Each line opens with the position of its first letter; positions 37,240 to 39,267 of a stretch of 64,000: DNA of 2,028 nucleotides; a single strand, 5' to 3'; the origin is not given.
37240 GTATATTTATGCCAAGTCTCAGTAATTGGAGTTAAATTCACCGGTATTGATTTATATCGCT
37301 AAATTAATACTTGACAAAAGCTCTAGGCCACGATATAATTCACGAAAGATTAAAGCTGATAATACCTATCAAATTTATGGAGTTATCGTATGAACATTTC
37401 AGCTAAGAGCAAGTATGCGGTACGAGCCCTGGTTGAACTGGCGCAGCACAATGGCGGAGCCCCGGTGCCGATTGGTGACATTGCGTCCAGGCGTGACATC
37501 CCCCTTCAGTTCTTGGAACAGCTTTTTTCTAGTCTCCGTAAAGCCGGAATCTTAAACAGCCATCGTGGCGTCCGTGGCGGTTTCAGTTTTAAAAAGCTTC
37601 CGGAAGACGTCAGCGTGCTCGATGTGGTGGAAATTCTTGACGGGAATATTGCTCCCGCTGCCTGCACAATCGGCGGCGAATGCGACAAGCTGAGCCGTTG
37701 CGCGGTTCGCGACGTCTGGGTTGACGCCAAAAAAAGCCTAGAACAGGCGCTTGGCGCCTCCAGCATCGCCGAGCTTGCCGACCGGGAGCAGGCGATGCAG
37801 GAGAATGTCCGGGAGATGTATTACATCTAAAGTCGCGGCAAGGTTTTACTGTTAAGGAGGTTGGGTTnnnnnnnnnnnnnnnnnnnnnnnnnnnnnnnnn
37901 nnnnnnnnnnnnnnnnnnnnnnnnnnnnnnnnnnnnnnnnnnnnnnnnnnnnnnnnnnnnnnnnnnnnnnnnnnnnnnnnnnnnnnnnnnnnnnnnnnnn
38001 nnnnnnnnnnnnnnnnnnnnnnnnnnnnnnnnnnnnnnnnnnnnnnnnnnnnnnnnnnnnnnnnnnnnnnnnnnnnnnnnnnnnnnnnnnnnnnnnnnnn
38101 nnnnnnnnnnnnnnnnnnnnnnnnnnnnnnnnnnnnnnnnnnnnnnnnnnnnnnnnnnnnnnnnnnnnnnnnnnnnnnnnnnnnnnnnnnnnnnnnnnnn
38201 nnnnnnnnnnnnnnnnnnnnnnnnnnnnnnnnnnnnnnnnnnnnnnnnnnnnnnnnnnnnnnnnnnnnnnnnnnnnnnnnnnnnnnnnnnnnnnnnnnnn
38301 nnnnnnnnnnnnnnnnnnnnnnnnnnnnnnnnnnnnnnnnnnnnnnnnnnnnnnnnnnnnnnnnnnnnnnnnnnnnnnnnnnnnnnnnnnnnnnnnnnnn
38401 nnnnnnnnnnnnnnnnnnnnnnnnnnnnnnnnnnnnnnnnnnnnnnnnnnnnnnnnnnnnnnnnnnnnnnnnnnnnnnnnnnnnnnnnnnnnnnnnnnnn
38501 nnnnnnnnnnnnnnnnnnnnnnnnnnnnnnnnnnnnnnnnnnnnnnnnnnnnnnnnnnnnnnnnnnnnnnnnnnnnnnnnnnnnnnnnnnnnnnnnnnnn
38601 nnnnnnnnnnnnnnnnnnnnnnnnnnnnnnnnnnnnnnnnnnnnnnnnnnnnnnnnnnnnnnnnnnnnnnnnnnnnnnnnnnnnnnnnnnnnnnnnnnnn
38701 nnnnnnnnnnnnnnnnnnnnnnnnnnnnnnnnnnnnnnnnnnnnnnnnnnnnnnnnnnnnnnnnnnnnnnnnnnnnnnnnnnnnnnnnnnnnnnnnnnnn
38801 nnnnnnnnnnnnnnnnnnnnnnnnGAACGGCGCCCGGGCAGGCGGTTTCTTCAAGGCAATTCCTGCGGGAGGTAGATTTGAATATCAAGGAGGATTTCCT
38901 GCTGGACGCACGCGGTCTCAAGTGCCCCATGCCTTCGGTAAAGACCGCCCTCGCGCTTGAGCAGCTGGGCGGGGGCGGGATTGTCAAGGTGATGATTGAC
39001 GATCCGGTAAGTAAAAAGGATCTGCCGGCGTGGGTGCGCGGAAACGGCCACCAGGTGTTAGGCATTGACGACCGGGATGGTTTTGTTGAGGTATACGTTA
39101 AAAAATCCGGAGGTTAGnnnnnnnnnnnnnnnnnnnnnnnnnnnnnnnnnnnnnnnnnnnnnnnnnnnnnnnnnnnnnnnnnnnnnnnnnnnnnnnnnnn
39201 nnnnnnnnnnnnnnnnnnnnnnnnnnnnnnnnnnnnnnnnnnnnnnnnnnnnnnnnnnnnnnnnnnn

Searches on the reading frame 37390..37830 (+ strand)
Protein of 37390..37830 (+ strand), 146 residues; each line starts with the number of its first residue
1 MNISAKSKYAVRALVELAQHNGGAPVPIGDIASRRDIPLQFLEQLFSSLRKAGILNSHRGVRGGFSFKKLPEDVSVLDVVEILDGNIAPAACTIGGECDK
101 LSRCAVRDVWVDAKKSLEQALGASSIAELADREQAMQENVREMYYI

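Call 3: search_protein_families(library=pfam, proteins=[window:37390-37830:+], max_evalue=0.01)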
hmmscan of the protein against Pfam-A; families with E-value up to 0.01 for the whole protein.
window:37390-37830:+ (146 aa): 1 family
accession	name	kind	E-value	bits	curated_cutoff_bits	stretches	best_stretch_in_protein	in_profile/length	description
PF02082.26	Rrf2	-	1.7e-34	119.2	30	1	3-131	1-131/132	Iron-dependent Transcriptional regulator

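Call 4: search_protein_families(library=ncbifam, proteins=[window:37390-37830:+], max_evalue=0.01)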
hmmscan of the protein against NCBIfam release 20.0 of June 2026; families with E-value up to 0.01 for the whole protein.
window:37390-37830:+ (146 aa): 7 families
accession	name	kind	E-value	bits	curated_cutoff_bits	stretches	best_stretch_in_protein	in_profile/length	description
TIGR00738.1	rrf2_super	superfamily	1.5e-36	125.2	73.3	1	1-130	1-131/132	Rrf2 family transcriptional regulator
TIGR02010.1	IscR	equivalog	7.7e-29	100.2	207.55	1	1-133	1-133/135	Fe-S cluster assembly transcriptional regulator IscR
NF047409.1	Cys_reg_CymR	equivalog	7.8e-26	90.9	195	1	1-146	1-139/139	cysteine metabolism transcriptional regulator CymR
NF008110.0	PRK10857.1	equivalog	3.4e-24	85.5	275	1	1-137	1-137/164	Fe-S cluster assembly transcriptional regulator IscR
TIGR02944.1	suf_reg_Xantho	equivalog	9.1e-17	61.7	110.65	1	2-128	3-129/130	SUF system Fe-S cluster assembly regulator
NF008886.0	PRK11920.1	equivalog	5.9e-14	52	193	1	1-138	1-139/153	iron-responsive transcriptional regulator RirA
NF008240.0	PRK11014.1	equivalog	5.2e-07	29.8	182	1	3-136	3-134/141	nitric oxide-sensing transcriptional repressor NsrR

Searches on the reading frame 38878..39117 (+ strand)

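Call 3: search_protein_families(library=pfam, proteins=[window:38878-39117:+], max_evalue=0.01)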
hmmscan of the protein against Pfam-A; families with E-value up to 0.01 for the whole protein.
window:38878-39117:+ (79 aa): 1 family
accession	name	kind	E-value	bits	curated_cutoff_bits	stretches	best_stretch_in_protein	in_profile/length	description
PF01206.22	TusA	-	6.2e-23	80.9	28.6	1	9-76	3-70/70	Sulfurtransferase TusA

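Call 4: search_protein_families(library=ncbifam, proteins=[window:38878-39117:+], max_evalue=0.01)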
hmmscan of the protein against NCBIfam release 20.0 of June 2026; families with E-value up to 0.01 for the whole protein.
window:38878-39117:+ (79 aa): 3 families
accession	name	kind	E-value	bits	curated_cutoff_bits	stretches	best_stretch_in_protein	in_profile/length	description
NF008242.0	PRK11018.1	equivalog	3.4e-11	42.6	79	1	2-69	4-71/78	sulfurtransferase-like selenium metabolism protein YedF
NF001423.0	PRK00299.1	equivalog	2.5e-09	36.9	78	1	4-76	7-79/82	sulfurtransferase TusA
TIGR03527.1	selenium_YedF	equivalog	3.2e-08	33.6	110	1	9-76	1-68/194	sulfurtransferase-like selenium metabolism protein YedF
